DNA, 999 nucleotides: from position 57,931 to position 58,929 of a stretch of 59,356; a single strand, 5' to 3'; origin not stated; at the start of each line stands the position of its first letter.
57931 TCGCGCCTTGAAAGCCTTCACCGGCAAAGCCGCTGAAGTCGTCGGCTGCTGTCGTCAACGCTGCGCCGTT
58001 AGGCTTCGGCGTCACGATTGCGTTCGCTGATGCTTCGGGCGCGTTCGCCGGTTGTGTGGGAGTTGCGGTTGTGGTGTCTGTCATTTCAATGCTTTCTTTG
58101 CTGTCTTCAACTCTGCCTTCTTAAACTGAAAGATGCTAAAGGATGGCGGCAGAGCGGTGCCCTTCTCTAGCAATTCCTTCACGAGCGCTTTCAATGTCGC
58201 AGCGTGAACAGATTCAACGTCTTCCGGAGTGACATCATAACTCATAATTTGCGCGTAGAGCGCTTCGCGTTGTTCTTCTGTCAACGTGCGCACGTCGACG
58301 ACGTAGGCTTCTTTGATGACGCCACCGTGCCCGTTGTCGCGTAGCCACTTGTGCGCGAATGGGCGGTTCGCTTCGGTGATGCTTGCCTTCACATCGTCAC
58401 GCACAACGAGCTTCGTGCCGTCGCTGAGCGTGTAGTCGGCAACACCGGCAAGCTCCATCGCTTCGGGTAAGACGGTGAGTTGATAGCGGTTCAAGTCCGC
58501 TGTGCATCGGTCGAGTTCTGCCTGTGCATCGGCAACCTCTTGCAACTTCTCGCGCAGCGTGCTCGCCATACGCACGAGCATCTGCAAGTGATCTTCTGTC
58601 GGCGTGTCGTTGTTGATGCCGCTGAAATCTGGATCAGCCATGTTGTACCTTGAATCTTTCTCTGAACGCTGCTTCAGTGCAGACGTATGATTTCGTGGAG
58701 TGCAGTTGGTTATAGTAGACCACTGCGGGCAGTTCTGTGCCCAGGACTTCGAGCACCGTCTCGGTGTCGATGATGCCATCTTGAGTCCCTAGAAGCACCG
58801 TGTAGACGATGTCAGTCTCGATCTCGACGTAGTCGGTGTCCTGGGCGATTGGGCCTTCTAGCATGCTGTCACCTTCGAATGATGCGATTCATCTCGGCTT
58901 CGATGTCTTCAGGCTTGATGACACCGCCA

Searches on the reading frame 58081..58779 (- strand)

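Call 10: search_protein_families(library=phrogs, proteins=[window:58081-58779:-])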
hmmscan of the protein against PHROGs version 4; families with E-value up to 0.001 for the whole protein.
window:58081-58779:- (232 aa): 1 family
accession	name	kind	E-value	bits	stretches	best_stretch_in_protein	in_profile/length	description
phrog_2378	-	unknown function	1.7e-33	116.9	1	61-228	21-188/189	-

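Call 43: search_protein_families(library=pfam, max_evalue=0.001, proteins=[window:58081-58779:-])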
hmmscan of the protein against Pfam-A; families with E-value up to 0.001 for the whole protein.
window:58081-58779:- (232 aa): 1 family
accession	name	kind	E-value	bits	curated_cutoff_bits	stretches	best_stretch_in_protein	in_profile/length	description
PF23984.1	DUF7307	-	8.9e-27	94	27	1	68-224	2-127/129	Pam3 gp33-like protein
